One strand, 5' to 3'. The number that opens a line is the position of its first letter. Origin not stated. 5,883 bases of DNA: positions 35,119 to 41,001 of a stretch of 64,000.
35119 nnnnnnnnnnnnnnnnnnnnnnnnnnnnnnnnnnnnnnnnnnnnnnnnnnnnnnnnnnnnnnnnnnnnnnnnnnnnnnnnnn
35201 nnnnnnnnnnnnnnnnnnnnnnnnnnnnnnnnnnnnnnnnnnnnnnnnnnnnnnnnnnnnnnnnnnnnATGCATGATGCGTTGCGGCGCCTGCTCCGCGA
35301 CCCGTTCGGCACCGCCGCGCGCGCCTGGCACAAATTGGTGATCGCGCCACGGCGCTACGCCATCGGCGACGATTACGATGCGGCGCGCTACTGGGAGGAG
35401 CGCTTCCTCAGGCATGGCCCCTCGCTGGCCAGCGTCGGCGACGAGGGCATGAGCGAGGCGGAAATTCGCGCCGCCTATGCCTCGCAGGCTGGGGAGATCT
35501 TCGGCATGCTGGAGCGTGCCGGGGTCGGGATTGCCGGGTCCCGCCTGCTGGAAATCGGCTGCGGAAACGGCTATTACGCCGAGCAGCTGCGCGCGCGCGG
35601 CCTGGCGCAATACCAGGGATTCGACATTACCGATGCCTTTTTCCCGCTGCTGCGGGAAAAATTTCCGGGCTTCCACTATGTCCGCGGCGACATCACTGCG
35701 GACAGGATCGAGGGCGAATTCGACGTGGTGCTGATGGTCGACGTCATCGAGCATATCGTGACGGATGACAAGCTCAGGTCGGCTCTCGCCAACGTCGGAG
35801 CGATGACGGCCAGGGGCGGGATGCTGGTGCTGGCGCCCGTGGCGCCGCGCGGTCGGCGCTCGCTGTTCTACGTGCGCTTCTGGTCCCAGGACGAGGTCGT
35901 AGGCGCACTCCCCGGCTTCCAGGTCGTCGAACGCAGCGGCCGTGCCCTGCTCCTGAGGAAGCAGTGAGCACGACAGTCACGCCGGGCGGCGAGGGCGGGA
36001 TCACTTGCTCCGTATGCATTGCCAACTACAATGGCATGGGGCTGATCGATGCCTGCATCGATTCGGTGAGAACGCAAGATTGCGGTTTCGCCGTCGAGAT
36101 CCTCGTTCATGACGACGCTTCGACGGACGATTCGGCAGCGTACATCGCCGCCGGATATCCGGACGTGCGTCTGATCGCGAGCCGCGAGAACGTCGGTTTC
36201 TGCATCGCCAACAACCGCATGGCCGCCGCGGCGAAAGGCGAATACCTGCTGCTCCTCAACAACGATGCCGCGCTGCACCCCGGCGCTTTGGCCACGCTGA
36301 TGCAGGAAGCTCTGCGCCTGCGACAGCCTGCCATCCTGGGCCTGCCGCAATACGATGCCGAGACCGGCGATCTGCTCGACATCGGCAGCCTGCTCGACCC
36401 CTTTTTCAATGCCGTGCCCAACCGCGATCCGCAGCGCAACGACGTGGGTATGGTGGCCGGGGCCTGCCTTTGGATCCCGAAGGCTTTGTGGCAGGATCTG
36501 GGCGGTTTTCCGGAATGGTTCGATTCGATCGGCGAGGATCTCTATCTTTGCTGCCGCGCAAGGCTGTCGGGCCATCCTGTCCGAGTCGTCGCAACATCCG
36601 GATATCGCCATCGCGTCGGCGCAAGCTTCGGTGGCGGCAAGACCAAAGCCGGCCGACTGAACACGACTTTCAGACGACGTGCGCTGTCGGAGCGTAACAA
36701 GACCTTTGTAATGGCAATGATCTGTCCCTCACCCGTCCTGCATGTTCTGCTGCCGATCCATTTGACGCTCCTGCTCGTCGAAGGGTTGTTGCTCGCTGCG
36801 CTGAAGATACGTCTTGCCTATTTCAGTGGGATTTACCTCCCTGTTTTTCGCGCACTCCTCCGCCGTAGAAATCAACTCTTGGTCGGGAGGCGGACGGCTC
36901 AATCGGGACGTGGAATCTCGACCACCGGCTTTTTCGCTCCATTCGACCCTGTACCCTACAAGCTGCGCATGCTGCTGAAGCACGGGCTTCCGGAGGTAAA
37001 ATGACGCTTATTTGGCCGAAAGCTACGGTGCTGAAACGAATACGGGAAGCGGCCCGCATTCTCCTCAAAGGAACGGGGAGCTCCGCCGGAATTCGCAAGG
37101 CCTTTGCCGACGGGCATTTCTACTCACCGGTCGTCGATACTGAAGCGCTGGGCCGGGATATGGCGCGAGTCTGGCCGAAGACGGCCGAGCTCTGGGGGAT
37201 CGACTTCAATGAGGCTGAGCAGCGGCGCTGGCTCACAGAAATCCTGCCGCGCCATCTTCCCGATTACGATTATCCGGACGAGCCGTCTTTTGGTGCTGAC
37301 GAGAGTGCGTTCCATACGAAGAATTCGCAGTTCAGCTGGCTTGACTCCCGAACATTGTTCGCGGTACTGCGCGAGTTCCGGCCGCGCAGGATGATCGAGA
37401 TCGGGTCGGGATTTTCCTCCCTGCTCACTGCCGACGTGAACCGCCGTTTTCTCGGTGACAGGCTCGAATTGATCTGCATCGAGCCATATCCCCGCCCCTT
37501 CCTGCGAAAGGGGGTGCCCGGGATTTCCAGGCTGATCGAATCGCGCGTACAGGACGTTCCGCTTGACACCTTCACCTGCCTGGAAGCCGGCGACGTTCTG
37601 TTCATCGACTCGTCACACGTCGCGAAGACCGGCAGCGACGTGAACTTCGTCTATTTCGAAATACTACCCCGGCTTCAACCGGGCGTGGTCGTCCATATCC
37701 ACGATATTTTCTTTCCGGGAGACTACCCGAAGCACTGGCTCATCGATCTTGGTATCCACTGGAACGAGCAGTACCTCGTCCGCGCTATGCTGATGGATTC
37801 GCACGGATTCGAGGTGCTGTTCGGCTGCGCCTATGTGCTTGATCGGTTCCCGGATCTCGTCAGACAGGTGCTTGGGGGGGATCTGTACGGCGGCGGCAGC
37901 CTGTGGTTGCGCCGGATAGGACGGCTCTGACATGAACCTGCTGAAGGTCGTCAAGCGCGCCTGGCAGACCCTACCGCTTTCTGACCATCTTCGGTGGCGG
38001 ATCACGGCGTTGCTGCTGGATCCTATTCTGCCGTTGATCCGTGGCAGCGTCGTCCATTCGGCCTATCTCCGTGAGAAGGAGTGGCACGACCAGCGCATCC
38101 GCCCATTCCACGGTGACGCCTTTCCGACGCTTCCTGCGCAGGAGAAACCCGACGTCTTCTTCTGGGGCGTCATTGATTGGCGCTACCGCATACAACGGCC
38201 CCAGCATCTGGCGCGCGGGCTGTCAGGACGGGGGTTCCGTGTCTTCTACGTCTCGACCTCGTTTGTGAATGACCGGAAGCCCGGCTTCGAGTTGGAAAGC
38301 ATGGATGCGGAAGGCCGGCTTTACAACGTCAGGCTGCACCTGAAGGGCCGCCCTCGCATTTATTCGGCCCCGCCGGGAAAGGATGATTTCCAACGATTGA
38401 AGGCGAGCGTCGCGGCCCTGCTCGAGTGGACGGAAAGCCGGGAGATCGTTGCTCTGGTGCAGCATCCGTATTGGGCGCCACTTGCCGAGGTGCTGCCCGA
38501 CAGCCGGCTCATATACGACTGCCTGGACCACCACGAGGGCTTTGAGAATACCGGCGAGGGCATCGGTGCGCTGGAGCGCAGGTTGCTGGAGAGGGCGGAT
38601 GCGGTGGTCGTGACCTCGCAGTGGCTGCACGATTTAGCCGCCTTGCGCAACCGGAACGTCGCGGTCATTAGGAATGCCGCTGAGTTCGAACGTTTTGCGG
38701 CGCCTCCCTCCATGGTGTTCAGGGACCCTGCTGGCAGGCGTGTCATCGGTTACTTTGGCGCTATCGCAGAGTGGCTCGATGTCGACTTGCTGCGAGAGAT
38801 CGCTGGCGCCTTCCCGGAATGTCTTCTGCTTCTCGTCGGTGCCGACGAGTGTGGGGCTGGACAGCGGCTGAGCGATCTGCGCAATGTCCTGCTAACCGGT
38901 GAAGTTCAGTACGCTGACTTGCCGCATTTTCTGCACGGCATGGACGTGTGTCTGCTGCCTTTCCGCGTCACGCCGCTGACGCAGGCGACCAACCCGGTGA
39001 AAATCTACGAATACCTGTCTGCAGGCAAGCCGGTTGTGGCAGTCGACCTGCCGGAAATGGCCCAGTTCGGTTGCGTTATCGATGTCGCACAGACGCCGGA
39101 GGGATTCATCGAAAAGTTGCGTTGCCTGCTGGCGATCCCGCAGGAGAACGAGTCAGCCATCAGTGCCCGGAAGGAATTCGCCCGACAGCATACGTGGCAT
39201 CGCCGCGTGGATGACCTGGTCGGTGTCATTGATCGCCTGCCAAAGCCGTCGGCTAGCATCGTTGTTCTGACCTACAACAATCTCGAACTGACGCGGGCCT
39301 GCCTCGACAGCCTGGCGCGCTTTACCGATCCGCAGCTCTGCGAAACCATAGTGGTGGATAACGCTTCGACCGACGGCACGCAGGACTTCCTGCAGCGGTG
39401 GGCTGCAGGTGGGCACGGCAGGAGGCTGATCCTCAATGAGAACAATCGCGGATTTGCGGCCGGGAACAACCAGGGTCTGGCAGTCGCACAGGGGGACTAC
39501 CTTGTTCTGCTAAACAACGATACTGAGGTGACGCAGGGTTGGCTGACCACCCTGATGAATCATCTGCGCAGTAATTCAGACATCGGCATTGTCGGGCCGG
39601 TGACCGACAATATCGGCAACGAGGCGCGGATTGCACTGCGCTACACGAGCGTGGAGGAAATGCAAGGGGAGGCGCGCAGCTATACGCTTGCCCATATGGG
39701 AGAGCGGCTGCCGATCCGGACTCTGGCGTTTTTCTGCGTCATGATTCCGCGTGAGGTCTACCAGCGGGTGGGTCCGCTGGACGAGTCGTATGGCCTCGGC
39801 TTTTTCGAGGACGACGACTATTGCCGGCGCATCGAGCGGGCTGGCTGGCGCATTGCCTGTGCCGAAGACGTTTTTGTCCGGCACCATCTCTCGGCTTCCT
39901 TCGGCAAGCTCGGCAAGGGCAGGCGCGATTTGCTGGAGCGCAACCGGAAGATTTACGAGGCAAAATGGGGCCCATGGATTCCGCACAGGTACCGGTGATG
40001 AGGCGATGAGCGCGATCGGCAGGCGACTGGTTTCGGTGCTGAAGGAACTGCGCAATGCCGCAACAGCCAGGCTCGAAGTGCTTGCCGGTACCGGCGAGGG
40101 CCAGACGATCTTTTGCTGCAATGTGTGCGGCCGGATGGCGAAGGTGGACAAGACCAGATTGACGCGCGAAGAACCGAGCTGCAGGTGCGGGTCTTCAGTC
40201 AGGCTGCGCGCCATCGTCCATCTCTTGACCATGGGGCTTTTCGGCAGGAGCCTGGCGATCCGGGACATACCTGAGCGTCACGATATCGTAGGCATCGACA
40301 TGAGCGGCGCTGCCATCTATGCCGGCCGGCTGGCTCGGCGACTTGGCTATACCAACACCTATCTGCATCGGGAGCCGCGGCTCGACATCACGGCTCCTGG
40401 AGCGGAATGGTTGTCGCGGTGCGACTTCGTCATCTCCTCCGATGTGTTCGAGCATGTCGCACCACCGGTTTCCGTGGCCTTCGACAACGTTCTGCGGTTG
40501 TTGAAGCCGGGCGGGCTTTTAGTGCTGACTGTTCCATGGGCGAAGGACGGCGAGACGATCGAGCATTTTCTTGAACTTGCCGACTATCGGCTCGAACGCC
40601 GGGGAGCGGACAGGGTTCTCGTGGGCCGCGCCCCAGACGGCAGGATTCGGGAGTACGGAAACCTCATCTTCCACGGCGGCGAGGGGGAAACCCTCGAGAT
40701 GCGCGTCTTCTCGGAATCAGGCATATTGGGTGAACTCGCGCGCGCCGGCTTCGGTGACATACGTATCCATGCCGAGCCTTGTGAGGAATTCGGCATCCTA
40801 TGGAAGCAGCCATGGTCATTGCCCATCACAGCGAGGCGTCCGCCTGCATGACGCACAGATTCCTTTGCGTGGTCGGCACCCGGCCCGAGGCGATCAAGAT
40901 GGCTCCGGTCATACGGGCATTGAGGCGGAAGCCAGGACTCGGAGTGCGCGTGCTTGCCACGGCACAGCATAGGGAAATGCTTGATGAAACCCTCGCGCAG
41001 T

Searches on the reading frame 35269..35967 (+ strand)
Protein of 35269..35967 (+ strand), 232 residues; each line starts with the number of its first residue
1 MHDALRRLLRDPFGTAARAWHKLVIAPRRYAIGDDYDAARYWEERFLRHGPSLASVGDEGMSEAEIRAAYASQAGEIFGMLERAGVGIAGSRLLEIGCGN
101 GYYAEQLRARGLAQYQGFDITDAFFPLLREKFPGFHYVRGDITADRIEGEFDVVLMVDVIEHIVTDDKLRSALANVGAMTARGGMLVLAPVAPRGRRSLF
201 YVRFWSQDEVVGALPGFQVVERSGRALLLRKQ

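Call 8: search_protein_families(library=pfam, proteins=[window:35269-35967:+], max_evalue=0.001)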
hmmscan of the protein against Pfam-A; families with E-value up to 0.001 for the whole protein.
window:35269-35967:+ (232 aa): 5 families
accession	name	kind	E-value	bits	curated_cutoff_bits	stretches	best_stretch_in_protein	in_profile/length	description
PF13649.12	Methyltransf_25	-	2.4e-12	47.8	27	1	94-184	2-97/97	Methyltransferase domain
PF08241.18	Methyltransf_11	-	4.5e-12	46.9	21.2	1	94-188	1-95/95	Methyltransferase domain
PF08242.18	Methyltransf_12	-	5.7e-12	46.7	30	1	94-186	1-98/98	Methyltransferase domain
PF13489.12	Methyltransf_23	-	9.7e-11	42.1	27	1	87-192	20-120/164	Methyltransferase domain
PF13847.12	Methyltransf_31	-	0.00021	21.5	27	1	90-168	4-92/145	Methyltransferase domain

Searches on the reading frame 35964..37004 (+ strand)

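Call 5: search_protein_families(library=pfam, proteins=[window:35964-37004:+], max_evalue=0.01)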
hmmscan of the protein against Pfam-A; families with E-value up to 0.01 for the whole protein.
window:35964-37004:+ (346 aa): 4 families
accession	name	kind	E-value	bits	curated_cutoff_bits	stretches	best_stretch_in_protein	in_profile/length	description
PF00535.33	Glycos_transf_2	-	2.9e-19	70.1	23.3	1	16-121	1-108/168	Glycosyl transferase family 2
PF13641.12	Glyco_tranf_2_3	-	2.3e-11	44.6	27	1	15-217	3-212/230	Glycosyltransferase like family 2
PF13632.12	Glyco_trans_2_3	-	4e-08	33.8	27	1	95-280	2-185/198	Glycosyl transferase family group 2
PF13506.12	Glyco_transf_21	-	0.00049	20.1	21.7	1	84-209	23-147/174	Glycosyl transferase family 21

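Call 88: search_protein_families(library=ncbifam, proteins=[window:35964-37004:+], max_evalue=1e-10)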
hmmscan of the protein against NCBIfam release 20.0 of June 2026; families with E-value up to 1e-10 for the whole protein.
window:35964-37004:+ (346 aa): 3 families
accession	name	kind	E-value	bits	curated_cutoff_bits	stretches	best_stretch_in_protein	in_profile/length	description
NF007482.0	PRK10073.1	equivalog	1e-13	51.1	423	1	15-117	8-111/334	glycosyltransferase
TIGR03965.1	mycofact_glyco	equivalog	4e-12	45.7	280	1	16-218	77-282/467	mycofactocin biosynthesis glycosyltransferase MftF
NF041875.1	EPS_EpsD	equivalog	1.8e-11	44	370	0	16-126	2-114/325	exopolysaccharide biosynthesis glycosyltransferase EpsD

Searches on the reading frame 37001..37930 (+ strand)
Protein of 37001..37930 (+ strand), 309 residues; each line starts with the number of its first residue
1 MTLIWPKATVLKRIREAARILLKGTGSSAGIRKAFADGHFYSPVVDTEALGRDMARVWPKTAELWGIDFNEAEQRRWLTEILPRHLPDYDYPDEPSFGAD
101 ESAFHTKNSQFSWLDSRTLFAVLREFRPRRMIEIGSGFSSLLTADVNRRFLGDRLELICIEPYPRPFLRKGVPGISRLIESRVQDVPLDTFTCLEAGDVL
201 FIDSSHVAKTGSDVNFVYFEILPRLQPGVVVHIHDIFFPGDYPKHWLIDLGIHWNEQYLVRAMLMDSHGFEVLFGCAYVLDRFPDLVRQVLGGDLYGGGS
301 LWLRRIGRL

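Call 5: search_protein_families(library=pfam, proteins=[window:37001-37930:+], max_evalue=0.01)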
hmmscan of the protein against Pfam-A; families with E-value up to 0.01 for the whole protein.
window:37001-37930:+ (309 aa): 1 family
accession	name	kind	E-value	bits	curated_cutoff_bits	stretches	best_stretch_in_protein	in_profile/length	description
PF13578.12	Methyltransf_24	-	9e-14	52.7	26.3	1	132-236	1-105/105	Methyltransferase domain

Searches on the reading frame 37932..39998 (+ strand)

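Call 5: search_protein_families(library=pfam, proteins=[window:37932-39998:+], max_evalue=0.01)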
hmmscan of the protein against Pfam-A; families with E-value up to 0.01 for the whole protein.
window:37932-39998:+ (688 aa): 10 families
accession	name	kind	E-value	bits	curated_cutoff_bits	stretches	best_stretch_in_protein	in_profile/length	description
PF00535.33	Glycos_transf_2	-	2.8e-29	102.7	23.3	1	442-613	1-167/168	Glycosyl transferase family 2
PF13641.12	Glyco_tranf_2_3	-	2.1e-14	54.6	27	1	439-659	1-219/230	Glycosyltransferase like family 2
PF13692.12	Glyco_trans_1_4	-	2.4e-11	44.5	27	1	270-400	2-140/142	Glycosyl transferases group 1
PF13524.12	Glyco_trans_1_2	-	5.8e-10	39.7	25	1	313-430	27-143/144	Glycosyl transferase-like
PF13579.12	Glyco_trans_4_4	-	7.3e-06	26.8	29.7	1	91-248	8-157/158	Glycosyl transferase 4-like domain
PF00534.26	Glycos_transf_1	-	7.6e-05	22.8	26.4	1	269-375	15-126/172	Glycosyl transferases group 1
PF10111.15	Glyco_tranf_2_2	-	0.0002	21.4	27.3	1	464-637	25-202/276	Glycosyltransferase like family 2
PF13712.12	Glyco_tranf_2_5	-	0.00089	19.5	27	1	504-557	37-91/210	Glycosyltransferase like family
PF13506.12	Glyco_transf_21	-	0.0019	18.1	21.7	1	513-655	23-158/174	Glycosyl transferase family 21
PF13439.12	Glyco_transf_4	-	0.0027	18.2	28.5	0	92-250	10-166/170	Glycosyltransferase Family 4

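Call 23: search_protein_families(library=ncbifam, proteins=[window:37932-39998:+], max_evalue=0.01)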
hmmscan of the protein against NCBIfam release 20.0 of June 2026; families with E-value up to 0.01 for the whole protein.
window:37932-39998:+ (688 aa): 24 families
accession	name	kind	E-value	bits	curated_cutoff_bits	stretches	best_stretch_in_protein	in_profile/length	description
NF047676.1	TeichurnBiosyTuaH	equivalog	2e-33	115.8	550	1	155-429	83-380/384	teichuronic acid biosynthesis protein TuaH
TIGR03965.1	mycofact_glyco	equivalog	8.5e-22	77.6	280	1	438-659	73-288/467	mycofactocin biosynthesis glycosyltransferase MftF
NF041875.1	EPS_EpsD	equivalog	7.5e-19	68.3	370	1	442-652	2-207/325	exopolysaccharide biosynthesis glycosyltransferase EpsD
TIGR01556.1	rhamnosyltran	subfamily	5.2e-14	52.1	200.55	1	447-664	2-213/281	rhamnosyltransferase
NF007482.0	PRK10073.1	equivalog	6.1e-14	51.7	423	1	439-545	6-110/334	glycosyltransferase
TIGR04283.1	glyco_like_mftF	equivalog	1.3e-12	47.8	182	1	442-645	2-179/221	TIGR04283 family arsenosugar biosynthesis glycosyltransferase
TIGR03937.1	PgaC_IcaA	equivalog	6.9e-12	45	422.3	1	438-554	44-159/407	poly-beta-1,6-N-acetyl-D-glucosamine synthase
TIGR03087.1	stp1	hypoth_equivalog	3.4e-11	42.9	316.65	1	208-431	159-392/397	TIGR03087 family PEP-CTERM/XrtA system glycosyltransferase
NF047683.1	TeichurnBiosyTuaG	equivalog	2.7e-10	40.3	400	1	438-546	5-112/252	teichuronic acid biosynthesis protein TuaG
TIGR04063.1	stp3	hypoth_equivalog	3.5e-10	39.3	442.05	1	213-432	149-391/397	TIGR04063 family PEP-CTERM/XrtA system glycosyltransferase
NF038302.1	EPS_HpsE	equivalog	1.2e-09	37.6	300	1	442-555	4-121/307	hormogonium polysaccharide biosynthesis glycosyltransferase HpsE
TIGR04009.1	wcaE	equivalog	4e-09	36.1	369.2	1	442-563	4-125/248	colanic acid biosynthesis glycosyltransferase WcaE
NF050050.1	ProtGlycPglI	equivalog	4.7e-09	36.1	500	1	439-545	2-108/306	GalNAc(5)-diNAcBac-PP-undecaprenol beta-1,3-glucosyltransferase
TIGR04047.1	MSMEG_0565_glyc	hypoth_equivalog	7.6e-07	28.5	259.85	1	318-424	258-362/373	MSMEG_0565 family glycosyltransferase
NF038299.1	EPS_HpsN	equivalog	7.9e-07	28.3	425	1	440-641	2-210/317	hormogonium polysaccharide biosynthesis glycosyltransferase HpsN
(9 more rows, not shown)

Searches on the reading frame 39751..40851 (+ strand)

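Call 5: search_protein_families(library=pfam, proteins=[window:39751-40851:+], max_evalue=0.01)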
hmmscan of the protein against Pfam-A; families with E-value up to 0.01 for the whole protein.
window:39751-40851:+ (366 aa): 5 families
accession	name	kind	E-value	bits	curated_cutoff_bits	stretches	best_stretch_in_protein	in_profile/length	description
PF08242.18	Methyltransf_12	-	6.3e-09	36.9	30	1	175-257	19-98/98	Methyltransferase domain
PF13489.12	Methyltransf_23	-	1e-07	32.2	27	1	177-275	45-131/164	Methyltransferase domain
PF08241.18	Methyltransf_11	-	2.4e-07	31.7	21.2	1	177-259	19-95/95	Methyltransferase domain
PF13847.12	Methyltransf_31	-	3e-07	30.7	27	1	171-275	24-124/145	Methyltransferase domain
PF13649.12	Methyltransf_25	-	0.0002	22.4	27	1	174-255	20-97/97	Methyltransferase domain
